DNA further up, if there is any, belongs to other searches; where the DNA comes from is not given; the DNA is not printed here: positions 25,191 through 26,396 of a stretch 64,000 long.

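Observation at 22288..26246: Four co-directional genes: aminotransferase, PhzF-like isomerase, SAM methyltransferase, CCG-domain Fe-S protein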

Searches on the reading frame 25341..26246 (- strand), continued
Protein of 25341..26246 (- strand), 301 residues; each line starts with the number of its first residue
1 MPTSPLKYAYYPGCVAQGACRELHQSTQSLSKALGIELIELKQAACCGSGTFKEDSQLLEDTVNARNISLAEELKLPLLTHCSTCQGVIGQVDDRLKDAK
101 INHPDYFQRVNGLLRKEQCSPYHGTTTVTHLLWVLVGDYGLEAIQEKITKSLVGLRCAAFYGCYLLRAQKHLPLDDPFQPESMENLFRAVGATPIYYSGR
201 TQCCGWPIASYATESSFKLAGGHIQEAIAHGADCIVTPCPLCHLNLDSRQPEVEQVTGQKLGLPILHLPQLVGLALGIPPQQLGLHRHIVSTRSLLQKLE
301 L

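Call 21: find_homologous_proteins(query=L001:10903-11844:+, max_evalue=1e-10)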
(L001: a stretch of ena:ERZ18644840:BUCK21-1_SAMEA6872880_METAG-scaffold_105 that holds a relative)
Query L001:10903-11844:+ (314 aa): 3772 proteins with E <= 1e-10 among 5470 candidates; the best 120 are listed.
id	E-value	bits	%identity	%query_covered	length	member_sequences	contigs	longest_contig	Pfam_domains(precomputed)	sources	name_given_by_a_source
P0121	1.0e-201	687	96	100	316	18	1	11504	PF13847.13,PF13489.13,PF13649.13,PF01209.25,PF08241.19,PF08242.19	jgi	-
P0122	1.5e-141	489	70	96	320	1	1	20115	PF13847.13,PF13489.13,PF05175.21,PF13649.13,PF01209.25,PF08241.19,PF08242.19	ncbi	-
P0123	4.9e-122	425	64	95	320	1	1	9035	PF13847.13,PF13489.13,PF13649.13,PF01209.25,PF08241.19,PF08242.19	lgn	-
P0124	2.8e-121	423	62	99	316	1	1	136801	PF13847.13,PF13489.13,PF05175.21,PF13649.13,PF01209.25,PF08241.19,PF08242.19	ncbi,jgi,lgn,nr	ncbi:MAG: class I SAM-dependent methyltransferase [Scytolyngbya sp. HA4215-MV1]|jgi:ubiquinone/menaq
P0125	4.9e-121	422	62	99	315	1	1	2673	PF13847.13,PF13489.13,PF05175.21,PF13649.13,PF01209.25,PF08241.19,PF08242.19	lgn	-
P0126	6.2e-121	422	60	99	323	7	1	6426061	PF13847.13,PF13489.13,PF13649.13,PF01209.25,PF08241.19,PF08242.19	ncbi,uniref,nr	ncbi:class I SAM-dependent methyltransferase [Leptothermofonsia sichuanensis E412]|uniref:class I SA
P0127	1.5e-120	420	60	99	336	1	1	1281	PF13847.13,PF13489.13,PF05175.21,PF13649.13,PF01209.25,PF08241.19,PF08242.19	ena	-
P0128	3.8e-120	419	61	96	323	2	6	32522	PF13847.13,PF13489.13,PF13649.13,PF08241.19,PF08242.19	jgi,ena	jgi:ubiquinone/menaquinone biosynthesis C-methylase UbiE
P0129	1.1e-119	418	61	99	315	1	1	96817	PF13847.13,PF13489.13,PF05175.21,PF13649.13,PF01209.25,PF08241.19,PF08242.19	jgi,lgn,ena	jgi:SAM-dependent methyltransferase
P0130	2.3e-119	416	62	96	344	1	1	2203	PF13847.13,PF13489.13,PF13649.13,PF08241.19,PF08242.19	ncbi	-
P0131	2.4e-119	416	62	94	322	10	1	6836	PF13847.13,PF13489.13,PF13649.13,PF08241.19,PF08242.19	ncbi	-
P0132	3.7e-119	416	63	94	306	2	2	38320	PF13847.13,PF13489.13,PF05175.21,PF13649.13,PF01209.25,PF08241.19,PF08242.19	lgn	-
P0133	3.4e-118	413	60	96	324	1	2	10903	PF13847.13,PF13489.13,PF05175.21,PF13649.13,PF01209.25,PF08241.19,PF08242.19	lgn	-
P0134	4.3e-118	412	61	100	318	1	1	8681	PF13847.13,PF13489.13,PF13649.13,PF08241.19,PF08242.19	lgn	-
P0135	8.2e-118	411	60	94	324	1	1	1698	PF13847.13,PF13489.13,PF13649.13,PF08241.19,PF08242.19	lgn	-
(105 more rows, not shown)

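Call 22: find_encoding_contigs(protein=P0121, flank=10000, max_places=3)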
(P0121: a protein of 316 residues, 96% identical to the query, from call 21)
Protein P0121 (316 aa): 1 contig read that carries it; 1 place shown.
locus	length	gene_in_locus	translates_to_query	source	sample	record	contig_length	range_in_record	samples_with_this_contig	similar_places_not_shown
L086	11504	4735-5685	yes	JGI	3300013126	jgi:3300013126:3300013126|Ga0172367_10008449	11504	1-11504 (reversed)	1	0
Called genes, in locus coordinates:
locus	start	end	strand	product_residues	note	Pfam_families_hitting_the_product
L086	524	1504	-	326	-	PF00575:S1, PF23459:S1_RRP5 (faint), PF00575:S1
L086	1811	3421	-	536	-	PF00496:SBP_bac_5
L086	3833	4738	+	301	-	PF02754:CCG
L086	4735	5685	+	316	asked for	PF13489:Methyltransf_23, PF01209:Ubie_methyltran (weak), PF13847:Methyltransf_31, PF08241:Methyltransf_11, PF08242:Methyltransf_12, PF13649:Methyltransf_25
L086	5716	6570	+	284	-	PF02567:PhzC-PhzF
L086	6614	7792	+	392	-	PF00155:Aminotran_1_2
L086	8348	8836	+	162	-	PF00076:RRM_1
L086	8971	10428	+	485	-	PF01773:Nucleos_tra2_N, PF07670:Gate, PF07662:Nucleos_tra2_C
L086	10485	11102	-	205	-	PF17773:UPF0176_N, PF00581:Rhodanese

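Call 29: find_related_loci(query=A2, collection=metagenome_contigs, flank=8000)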
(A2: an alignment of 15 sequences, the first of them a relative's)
Query A2 (314 aa) in metagenome_contigs; peptide patterns used: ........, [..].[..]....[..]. (x = any residue, [..] = any of these).
600 stretches matched a pattern (row limit reached: there are more); 433 encode a relative of the query (tblastn E <= 1e-3); the best 80 are kept; 80 distinct loci.
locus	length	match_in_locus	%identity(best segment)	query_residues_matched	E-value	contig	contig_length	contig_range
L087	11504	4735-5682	96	1-314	0e+0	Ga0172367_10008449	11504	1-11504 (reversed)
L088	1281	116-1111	60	2-313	3e-140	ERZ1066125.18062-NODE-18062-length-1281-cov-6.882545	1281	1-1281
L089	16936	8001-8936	62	2-313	1e-127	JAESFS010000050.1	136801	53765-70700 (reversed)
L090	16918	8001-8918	62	19-313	5e-126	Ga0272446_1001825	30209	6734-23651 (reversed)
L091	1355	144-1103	60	4-313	7e-136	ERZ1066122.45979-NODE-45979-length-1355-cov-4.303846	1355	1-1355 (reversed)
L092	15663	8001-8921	62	15-313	2e-124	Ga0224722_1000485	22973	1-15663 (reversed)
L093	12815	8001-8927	61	17-313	3e-124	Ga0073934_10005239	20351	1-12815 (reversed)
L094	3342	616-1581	58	2-313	2e-126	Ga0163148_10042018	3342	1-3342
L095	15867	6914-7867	59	4-313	2e-120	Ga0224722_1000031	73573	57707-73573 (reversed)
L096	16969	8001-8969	57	12-313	2e-120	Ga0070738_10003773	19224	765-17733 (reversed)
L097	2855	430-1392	57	1-313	2e-124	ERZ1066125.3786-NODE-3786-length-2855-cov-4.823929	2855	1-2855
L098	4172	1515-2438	58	3-313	1e-120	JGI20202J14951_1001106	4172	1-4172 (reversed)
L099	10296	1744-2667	58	3-313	4e-119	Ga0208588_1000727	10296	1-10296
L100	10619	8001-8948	58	1-313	4e-119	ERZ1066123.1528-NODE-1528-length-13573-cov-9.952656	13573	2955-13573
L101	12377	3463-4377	57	3-313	2e-118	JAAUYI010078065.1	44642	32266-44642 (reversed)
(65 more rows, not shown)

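Call 31: find_homologous_proteins(query=L001:11878-12729:+, max_evalue=1e-10)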
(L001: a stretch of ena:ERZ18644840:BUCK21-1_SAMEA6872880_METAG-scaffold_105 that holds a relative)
Query L001:11878-12729:+ (284 aa): 8000 proteins with E <= 1e-10 among 8000 candidates; the best 120 are listed.
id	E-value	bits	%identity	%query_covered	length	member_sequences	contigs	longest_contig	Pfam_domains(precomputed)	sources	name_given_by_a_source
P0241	3.9e-184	629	96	100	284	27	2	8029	PF02567.22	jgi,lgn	-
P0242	8.8e-125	434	73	91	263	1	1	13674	PF02567.22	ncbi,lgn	-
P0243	1.3e-111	391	66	89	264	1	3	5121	PF02567.22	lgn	-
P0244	6.1e-111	388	66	91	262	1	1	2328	PF02567.22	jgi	jgi:PhzF family phenazine biosynthesis protein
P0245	2.9e-109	383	65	91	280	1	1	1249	PF02567.22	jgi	jgi:PhzF family phenazine biosynthesis protein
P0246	3.6e-109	383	66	91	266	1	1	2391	PF02567.22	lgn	-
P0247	4.4e-109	382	64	91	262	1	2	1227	PF02567.22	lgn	-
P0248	5.6e-109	382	63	91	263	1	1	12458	PF02567.22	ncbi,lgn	-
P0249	6.3e-109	382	64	91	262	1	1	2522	PF02567.22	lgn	-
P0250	8.4e-109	381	63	90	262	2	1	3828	PF02567.22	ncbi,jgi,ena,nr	ncbi:MAG TPA: PhzF family phenazine biosynthesis protein [Ktedonobacteraceae bacterium]|nr:PhzF fami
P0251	1.5e-108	380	65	91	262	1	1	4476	PF02567.22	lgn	-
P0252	1.6e-108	380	64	91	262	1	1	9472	PF02567.22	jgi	jgi:PhzF family phenazine biosynthesis protein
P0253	2.6e-108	380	65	90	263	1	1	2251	PF02567.22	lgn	-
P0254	3.7e-108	379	65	91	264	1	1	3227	PF02567.22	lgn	-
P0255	6.7e-108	378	62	91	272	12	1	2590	PF02567.22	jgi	jgi:PhzF family phenazine biosynthesis protein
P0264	2.3e-107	377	63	91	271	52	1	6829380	PF02567.22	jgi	jgi:PhzF family phenazine biosynthesis protein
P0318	3.0e-105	370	64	89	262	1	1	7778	PF02567.22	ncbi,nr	ncbi:MAG: PhzF family phenazine biosynthesis protein [Leptolyngbyaceae cyanobacterium SM2_5_2]|nr:Ph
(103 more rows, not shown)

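Call 32: find_encoding_contigs(protein=P0242, flank=6000, max_places=2)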
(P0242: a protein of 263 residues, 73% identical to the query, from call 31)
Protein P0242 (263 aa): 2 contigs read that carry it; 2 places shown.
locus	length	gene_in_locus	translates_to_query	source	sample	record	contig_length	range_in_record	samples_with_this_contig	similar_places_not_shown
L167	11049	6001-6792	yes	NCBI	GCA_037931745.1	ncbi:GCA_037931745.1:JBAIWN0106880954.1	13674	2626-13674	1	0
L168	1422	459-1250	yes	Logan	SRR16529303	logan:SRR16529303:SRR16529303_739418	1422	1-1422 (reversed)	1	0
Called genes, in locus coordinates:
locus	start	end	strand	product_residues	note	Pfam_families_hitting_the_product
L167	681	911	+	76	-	-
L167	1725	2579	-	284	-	PF01145:Band_7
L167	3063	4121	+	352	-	PF01118:Semialdhyde_dh, PF02774:Semialdhyde_dhC, PF22698:Semialdhyde_dhC_1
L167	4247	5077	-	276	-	PF00582:Usp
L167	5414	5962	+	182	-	PF13279:4HBT_2, PF03061:4HBT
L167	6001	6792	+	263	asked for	PF02567:PhzC-PhzF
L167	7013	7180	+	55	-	-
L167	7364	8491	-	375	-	PF00155:Aminotran_1_2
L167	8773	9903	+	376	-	PF00146:NADHdh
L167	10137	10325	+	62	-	-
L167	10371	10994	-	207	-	PF01726:LexA_DNA_bind, PF00717:Peptidase_S24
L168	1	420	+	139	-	?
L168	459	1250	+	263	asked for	PF02567:PhzC-PhzF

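Call 33: find_encoding_contigs(protein=P0318, flank=6000, max_places=2)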
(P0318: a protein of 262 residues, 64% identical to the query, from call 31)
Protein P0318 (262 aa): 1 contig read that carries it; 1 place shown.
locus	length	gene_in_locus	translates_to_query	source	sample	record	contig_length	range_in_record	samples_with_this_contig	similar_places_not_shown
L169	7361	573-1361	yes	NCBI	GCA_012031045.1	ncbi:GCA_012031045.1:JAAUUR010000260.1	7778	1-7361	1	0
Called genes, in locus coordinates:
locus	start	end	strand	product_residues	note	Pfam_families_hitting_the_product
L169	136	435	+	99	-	-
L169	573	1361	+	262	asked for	PF02567:PhzC-PhzF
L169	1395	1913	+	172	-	PF00583:Acetyltransf_1, PF13673:Acetyltransf_10 (weak), PF13508:Acetyltransf_7 (weak)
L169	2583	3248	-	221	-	-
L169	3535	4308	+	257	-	-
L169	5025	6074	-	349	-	PF16258:DUF4912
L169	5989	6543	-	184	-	PF16258:DUF4912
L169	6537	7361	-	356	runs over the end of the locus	PF12727:PBP_like (faint), PF12849:PBP_like_2, PF03466:LysR_substrate (weak)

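Call 34: find_encoding_contigs(protein=P0264, flank=6000, max_places=2)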
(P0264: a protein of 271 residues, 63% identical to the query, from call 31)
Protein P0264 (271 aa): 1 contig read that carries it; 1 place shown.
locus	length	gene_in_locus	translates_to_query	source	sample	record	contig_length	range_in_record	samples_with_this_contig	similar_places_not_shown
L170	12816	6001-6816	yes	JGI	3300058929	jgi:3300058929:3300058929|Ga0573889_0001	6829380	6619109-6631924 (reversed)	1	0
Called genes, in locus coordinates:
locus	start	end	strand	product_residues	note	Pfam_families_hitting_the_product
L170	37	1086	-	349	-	-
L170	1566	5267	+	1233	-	-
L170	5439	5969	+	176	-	-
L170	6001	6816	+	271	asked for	PF02567:PhzC-PhzF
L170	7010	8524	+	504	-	PF02366:PMT, PF16192:PMT_4TMC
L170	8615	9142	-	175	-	PF01966:HD (weak)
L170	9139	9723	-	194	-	PF05685:Uma2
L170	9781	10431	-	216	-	PF02390:Methyltransf_4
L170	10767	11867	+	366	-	PF00149:Metallophos, PF12850:Metallophos_2 (weak)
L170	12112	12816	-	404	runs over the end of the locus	PF08495:FIST, PF10442:FIST_C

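Call 37: search_solved_structures(query=L001:10903-11844:+, max_evalue=0.001)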
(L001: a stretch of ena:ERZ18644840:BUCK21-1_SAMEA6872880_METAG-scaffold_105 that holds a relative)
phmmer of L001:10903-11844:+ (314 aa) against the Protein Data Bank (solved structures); distinct sequences matched with E-value up to 0.001: 28.
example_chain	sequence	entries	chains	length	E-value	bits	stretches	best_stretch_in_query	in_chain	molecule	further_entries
8gdu_A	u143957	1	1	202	8.1e-08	35.2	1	128-258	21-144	Methyltransferase domain-containing protein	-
6uv6_A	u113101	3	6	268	1.7e-07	34.1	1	137-262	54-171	D-glucose O-methyltransferase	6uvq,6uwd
3mgg_A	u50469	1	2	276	1.9e-07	34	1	137-252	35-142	Methyltransferase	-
6mro_A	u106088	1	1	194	3.2e-07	33.3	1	128-258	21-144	methyl transferase from Methanosarcina acetivorans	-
3bus_A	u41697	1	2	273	6.2e-07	32.3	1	121-264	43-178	Methyltransferase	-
9fce_A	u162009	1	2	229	7.2e-07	32.1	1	134-253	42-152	SAM dependent methyltransferase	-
5evj_A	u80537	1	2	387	1.3e-06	31.3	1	140-298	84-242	Arsenite methyltransferase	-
3bkw_A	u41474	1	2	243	2.1e-06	30.5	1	140-260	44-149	S-adenosylmethionine dependent methyltransferase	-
7bgg_A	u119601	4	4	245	2.5e-06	30.3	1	143-260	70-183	heterocyclic toxin methyltransferase (Rv0560c) | 2-heptyl-1-hydroxyquinolin-4(1H)-one methyltransferase | Uncharacterized protein Rv0560c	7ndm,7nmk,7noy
3sm3_A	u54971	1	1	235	3.8e-06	29.7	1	130-256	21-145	SAM-dependent methyltransferases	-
9fd3_A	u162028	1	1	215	5.4e-06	29.2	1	132-252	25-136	SAM-dependent methyltransferase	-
9fcy_A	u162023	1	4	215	5.4e-06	29.2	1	132-252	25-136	SAM-dependent methyltransferase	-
9fcd_A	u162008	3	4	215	5.4e-06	29.2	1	132-252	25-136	SAM-dependent methyltransferase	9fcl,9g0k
9fcs_A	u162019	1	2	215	5.4e-06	29.2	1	132-252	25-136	SAM-dependent methyltransferase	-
9fcq_A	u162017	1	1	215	7.6e-06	28.7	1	132-252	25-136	SAM-dependent methyltransferase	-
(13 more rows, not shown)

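Call 38: search_solved_structures(query=L001:11878-12729:+, max_evalue=0.001)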
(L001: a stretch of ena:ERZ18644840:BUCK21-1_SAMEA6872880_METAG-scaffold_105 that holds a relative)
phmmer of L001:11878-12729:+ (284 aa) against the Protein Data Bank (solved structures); distinct sequences matched with E-value up to 0.001: 12.
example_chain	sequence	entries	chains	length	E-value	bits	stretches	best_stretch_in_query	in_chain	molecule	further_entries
1s7j_A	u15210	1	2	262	1.1e-53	185.6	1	5-256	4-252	phenazine biosynthesis protein PhzF family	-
4dun_A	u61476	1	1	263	2.1e-50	174.8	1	8-259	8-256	Putative phenazine biosynthesis PhzC/PhzF protein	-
1sdj_A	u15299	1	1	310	5.2e-21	78.3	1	3-215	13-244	Hypothetical protein yddE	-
1qy9_A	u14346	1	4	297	5.5e-21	78.3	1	4-215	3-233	Uncharacterized isomerase YddE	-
1qya_A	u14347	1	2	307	7.6e-21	77.8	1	5-215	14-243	HYPOTHETICAL PROTEIN yddE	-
3edn_A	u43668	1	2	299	1.3e-15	60.6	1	6-107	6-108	Phenazine biosynthesis protein, PhzF family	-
1ym5_A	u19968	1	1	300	9.3e-15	57.8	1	7-217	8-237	Hypothetical 32.6 kDa protein in DAP2-SLT2 intergenic region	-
1t6k_A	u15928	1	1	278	1.9e-14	56.8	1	7-214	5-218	Phenazine biosynthesis protein phzF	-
1u1v_A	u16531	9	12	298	2.3e-14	56.5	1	7-214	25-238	Phenazine biosynthesis protein phzF | Trans-2,3-dihydro-3-hydroxyanthranilate isomerase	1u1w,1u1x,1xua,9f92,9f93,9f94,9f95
5iwe_A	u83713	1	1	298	5.9e-14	55.2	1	7-214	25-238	Trans-2,3-dihydro-3-hydroxyanthranilate isomerase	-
1xub_A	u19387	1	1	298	5.4e-13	52.1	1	7-214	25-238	Phenazine biosynthesis protein phzF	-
1u0k_A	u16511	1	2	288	4.7e-05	26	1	6-83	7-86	gene product PA4716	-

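Call 41: search_protein_families(library=ncbifam, proteins=[L001:10903-11844:+, L001:11878-12729:+, L001:12776-13951:+], max_evalue=1e-10)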
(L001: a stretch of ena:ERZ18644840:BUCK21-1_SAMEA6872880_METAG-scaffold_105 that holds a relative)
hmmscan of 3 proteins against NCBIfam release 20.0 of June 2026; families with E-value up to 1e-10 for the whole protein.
L001:10903-11844:+ (314 aa): 5 families
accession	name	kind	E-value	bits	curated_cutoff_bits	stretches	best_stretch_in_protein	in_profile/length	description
NF043040.1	corrin_prot_MT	hypoth_equivalog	6.4e-17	61.7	180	1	124-253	26-150/216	corrinoid protein-associated methyltransferase CpaM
TIGR01934.1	MenG_MenH_UbiE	subfamily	6.9e-12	45.1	158.35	0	133-260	35-152/223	ubiquinone/menaquinone biosynthesis methyltransferase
NF041537.1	ArsM_AhpD_UU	exception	6e-11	41.7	510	1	141-302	78-229/345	arsenite methyltransferase/AhpD domain selenoprotein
NF045667.1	MTase_DVU1556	equivalog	8.5e-11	41.7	155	0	137-260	20-129/213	DVU_1556 family methyltransferase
NF001244.0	PRK00216.1-5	equivalog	8.8e-11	41.5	216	0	130-263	41-168/236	bifunctional demethylmenaquinone methyltransferase/2-methoxy-6-polyprenyl-1,4-benzoquinol methylase UbiE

L001:11878-12729:+ (284 aa): 2 families
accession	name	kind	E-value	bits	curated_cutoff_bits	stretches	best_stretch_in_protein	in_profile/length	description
TIGR00654.1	PhzF_family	subfamily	2e-37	129.1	76.2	1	2-260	1-294/298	PhzF family phenazine biosynthesis isomerase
NF007625.0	PRK10281.1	equivalog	2.3e-30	105.8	386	1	3-92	2-94/301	PhzF family isomerase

L001:12776-13951:+ (392 aa): 49 families (the best 25 are shown)
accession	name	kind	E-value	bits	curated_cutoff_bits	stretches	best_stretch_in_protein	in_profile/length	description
NF005613.0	PRK07366.1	equivalog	3.4e-211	701.2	486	1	1-391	1-387/391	LL-diaminopimelate aminotransferase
NF006756.0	PRK09276.1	subfamily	8.3e-125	416.7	507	1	1-390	2-384/387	LL-diaminopimelate aminotransferase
TIGR03540.1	DapC_direct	equivalog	9.8e-121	403.3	593.25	1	2-390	1-382/383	LL-diaminopimelate aminotransferase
NF005815.0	PRK07681.1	equivalog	1.1e-109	367.1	545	1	1-390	3-384/399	LL-diaminopimelate aminotransferase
NF004611.0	PRK05942.1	equivalog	1.8e-109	366.4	628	1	2-389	7-387/394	aspartate aminotransferase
NF005977.0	PRK08068.1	subfamily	6e-105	351.6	494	1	3-390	5-385/391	transaminase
NF006033.0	PRK08175.1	equivalog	5.5e-102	341.8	647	1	5-388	11-390/407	alanine transaminase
NF006604.0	PRK09148.1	equivalog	1.9e-98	330.1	648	1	6-379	7-376/406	LL-diaminopimelate aminotransferase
NF006387.0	PRK08636.1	equivalog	1.8e-89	300.5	675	1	6-379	9-385/403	LL-diaminopimelate aminotransferase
NF004937.0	PRK06290.1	equivalog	3.8e-67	226.8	585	1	18-378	30-386/410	LL-diaminopimelate aminotransferase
TIGR03537.1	DapC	equivalog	3.6e-65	220.2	453.6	1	33-387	3-346/350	succinyldiaminopimelate transaminase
NF041364.1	GntC_guanitoxin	equivalog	7.6e-64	215.8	415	1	34-389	2-354/356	guanitoxin biosynthesis PLP-dependent (S)-gamma-hydroxy-L-arginine cyclodehydratase GntC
NF005855.0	PRK07777.1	equivalog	7.2e-52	177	553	1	4-390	7-386/391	pyridoxal phosphate-dependent aminotransferase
NF004770.0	PRK06108.1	subfamily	1.8e-45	155.5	422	1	27-391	33-391/396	pyridoxal phosphate-dependent aminotransferase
NF005588.0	PRK07309.1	equivalog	3e-45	154.8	576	1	31-390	31-384/391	pyridoxal phosphate-dependent aminotransferase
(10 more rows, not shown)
